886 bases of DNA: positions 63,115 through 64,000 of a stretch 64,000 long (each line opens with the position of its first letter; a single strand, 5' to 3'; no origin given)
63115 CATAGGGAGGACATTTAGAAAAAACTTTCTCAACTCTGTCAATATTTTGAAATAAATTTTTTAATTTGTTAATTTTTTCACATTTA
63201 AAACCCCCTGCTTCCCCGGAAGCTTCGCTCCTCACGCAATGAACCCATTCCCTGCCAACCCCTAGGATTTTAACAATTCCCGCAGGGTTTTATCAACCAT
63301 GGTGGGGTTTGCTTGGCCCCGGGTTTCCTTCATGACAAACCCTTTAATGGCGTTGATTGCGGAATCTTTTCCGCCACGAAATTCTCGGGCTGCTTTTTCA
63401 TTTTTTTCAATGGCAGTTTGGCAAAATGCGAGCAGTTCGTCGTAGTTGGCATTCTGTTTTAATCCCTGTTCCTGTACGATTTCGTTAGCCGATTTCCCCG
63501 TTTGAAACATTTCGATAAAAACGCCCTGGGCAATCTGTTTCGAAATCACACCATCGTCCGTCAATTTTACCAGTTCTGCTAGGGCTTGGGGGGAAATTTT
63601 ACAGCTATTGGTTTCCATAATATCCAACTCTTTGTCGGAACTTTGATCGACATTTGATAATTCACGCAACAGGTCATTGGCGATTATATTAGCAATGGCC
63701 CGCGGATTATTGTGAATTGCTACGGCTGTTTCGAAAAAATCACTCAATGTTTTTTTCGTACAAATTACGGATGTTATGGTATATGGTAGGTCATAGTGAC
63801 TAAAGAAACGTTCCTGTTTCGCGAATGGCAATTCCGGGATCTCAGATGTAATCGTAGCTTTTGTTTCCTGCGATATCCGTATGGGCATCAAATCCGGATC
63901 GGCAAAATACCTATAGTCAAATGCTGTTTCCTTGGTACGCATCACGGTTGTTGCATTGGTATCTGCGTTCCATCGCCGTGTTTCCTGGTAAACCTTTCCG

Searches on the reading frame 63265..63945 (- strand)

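Call 83: search_protein_families(library=pfam, proteins=[window:63265-63945:-], max_evalue=0.001)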
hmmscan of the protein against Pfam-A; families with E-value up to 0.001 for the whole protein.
window:63265-63945:- (227 aa): 2 families
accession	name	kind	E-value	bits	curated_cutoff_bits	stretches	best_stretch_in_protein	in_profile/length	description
PF02637.23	GatB_Yqey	-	7.3e-39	133.4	27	1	69-225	1-148/148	GatB domain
PF02934.20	GatB_N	-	3.3e-06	26.9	23.4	1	2-28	249-275/277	GatB/GatE catalytic domain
